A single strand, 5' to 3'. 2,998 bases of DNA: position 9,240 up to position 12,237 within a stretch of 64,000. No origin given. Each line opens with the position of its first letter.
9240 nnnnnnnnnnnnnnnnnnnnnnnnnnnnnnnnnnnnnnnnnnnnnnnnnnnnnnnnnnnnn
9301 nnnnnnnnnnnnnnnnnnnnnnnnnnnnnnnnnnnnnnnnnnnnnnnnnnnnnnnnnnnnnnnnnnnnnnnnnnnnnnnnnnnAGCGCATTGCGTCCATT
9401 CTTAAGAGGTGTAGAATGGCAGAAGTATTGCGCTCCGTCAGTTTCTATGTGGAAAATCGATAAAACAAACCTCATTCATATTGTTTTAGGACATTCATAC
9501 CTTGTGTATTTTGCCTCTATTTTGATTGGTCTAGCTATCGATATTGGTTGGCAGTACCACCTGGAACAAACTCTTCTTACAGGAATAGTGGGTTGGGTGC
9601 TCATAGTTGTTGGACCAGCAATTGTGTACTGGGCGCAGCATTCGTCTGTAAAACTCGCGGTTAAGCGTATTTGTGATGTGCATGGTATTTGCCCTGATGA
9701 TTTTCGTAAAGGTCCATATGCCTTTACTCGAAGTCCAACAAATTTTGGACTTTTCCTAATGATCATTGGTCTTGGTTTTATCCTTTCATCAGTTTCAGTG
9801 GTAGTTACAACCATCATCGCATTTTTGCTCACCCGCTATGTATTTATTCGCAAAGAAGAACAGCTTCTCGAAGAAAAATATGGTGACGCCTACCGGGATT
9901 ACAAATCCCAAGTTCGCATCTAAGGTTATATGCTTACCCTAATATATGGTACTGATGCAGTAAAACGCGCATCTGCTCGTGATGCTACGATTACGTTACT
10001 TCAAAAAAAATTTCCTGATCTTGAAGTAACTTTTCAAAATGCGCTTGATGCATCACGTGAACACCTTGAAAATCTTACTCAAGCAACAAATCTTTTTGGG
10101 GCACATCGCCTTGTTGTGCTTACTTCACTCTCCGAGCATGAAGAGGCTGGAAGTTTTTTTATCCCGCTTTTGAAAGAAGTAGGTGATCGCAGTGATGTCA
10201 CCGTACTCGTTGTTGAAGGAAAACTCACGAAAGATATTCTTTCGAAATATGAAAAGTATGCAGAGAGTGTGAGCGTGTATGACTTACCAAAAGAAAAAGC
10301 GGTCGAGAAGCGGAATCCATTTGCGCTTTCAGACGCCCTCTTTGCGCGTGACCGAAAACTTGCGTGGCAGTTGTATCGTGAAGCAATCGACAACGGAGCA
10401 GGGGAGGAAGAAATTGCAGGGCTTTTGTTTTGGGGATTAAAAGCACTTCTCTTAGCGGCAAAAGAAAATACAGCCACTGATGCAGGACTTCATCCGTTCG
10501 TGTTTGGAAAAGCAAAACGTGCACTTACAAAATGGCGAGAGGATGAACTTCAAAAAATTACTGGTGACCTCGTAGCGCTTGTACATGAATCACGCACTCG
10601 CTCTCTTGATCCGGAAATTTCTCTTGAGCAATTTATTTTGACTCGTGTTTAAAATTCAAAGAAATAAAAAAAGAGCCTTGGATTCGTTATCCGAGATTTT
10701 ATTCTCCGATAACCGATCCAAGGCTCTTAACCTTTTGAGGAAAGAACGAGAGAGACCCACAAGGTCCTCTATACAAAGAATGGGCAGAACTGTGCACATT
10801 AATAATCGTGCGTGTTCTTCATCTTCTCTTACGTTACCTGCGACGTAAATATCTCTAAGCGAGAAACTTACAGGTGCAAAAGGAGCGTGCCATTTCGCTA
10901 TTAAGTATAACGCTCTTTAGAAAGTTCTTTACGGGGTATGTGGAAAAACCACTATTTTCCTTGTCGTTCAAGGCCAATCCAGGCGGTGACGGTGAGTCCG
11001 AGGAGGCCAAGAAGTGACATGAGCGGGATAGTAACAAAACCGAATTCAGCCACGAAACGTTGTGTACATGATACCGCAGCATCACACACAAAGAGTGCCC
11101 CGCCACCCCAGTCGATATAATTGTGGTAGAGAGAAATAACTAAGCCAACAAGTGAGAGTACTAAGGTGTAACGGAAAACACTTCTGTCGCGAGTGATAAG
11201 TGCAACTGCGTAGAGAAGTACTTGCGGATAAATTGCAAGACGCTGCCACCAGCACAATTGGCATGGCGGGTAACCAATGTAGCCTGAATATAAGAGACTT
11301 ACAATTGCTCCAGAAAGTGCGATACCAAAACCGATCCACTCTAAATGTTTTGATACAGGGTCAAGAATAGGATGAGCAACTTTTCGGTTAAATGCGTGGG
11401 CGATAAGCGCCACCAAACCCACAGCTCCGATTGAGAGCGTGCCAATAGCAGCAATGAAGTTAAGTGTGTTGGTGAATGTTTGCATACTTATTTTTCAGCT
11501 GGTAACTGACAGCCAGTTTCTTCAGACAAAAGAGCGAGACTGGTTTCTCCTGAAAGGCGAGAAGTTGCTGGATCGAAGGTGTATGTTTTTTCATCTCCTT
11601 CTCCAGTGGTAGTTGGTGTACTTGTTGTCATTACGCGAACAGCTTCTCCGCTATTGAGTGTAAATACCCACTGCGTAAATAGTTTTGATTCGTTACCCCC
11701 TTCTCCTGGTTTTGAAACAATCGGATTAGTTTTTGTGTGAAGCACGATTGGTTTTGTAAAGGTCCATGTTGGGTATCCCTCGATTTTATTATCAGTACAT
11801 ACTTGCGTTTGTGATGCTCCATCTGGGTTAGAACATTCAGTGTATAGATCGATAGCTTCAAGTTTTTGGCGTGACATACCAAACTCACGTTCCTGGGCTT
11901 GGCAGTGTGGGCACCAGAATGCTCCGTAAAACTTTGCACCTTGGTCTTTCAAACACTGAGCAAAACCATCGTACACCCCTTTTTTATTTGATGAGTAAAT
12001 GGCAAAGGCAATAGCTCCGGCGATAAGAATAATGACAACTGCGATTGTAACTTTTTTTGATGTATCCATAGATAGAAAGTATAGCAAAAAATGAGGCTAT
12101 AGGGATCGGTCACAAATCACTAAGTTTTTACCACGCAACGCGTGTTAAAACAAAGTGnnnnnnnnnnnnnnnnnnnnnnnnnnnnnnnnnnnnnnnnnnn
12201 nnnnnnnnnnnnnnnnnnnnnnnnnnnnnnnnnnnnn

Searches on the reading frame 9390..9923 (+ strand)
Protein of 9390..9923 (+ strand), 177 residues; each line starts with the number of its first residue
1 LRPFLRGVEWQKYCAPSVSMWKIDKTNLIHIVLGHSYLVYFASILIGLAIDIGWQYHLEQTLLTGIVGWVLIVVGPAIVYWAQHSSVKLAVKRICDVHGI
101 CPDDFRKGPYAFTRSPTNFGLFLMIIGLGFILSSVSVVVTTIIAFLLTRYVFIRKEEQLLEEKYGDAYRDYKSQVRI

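Call 4: search_protein_families(library=pfam, proteins=[window:9390-9923:+], max_evalue=1)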
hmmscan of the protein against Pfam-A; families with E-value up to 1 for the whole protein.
window:9390-9923:+ (177 aa): 7 families
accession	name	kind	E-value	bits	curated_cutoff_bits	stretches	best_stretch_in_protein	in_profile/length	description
PF04191.18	PEMT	-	2.2e-09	38.1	25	1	66-166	4-104/105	Phospholipid methyltransferase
PF09335.16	VTT_dom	-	0.0011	19.8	33.9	1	126-175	16-66/123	VTT domain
PF04140.19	ICMT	-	0.0012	19.6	24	1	106-161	37-94/95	Isoprenylcysteine carboxyl methyltransferase (ICMT) family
PF14007.11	YtpI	-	0.0053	17.5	29.4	1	41-80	38-74/87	YtpI-like protein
PF06966.17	DUF1295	-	0.012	15.5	20.4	1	44-174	99-234/235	Protein of unknown function (DUF1295)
PF09874.14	DUF2101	-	0.079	13.1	22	1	121-172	42-91/206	Predicted membrane protein (DUF2101)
PF24282.1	DUF7470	-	0.86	10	27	0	63-83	7-27/58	Family of unknown function (DUF7470)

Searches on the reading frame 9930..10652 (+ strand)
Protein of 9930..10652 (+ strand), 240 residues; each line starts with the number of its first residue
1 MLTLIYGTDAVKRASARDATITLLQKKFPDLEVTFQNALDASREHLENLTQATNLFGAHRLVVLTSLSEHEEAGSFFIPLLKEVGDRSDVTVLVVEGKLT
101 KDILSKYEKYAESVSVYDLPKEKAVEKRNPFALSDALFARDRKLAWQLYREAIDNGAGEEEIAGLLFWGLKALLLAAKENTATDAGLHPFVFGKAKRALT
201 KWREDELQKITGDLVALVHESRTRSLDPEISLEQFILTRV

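Call 74: search_protein_families(library=pfam, proteins=[window:9930-10652:+], max_evalue=0.01)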
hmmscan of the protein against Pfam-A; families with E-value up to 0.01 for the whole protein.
window:9930-10652:+ (240 aa): 2 families
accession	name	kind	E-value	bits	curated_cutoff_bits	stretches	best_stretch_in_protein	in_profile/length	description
PF21694.2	DNA_pol3_delta_C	-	1.1e-08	35.5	27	1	129-237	3-119/121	DNA polymerase III delta subunit, C-terminal domain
PF01886.21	DUF61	-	0.0088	16.6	27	0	20-106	7-93/127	Protein of unknown function DUF61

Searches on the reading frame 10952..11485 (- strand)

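Call 74: search_protein_families(library=pfam, proteins=[window:10952-11485:-], max_evalue=0.01)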
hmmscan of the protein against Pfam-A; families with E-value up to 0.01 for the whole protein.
window:10952-11485:- (177 aa): 1 family
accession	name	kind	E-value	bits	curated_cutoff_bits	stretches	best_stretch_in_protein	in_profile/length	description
PF02600.21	DsbB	-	9.3e-11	42.8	22.1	1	51-146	6-100/148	Disulfide bond formation protein DsbB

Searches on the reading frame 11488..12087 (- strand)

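Call 74: search_protein_families(library=pfam, proteins=[window:11488-12087:-], max_evalue=0.01)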
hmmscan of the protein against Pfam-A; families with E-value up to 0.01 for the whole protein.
window:11488-12087:- (199 aa): 1 family
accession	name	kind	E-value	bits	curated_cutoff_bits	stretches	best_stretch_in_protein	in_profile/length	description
PF00085.26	Thioredoxin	-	0.00025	21.4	23.5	1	53-112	25-80/103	Thioredoxin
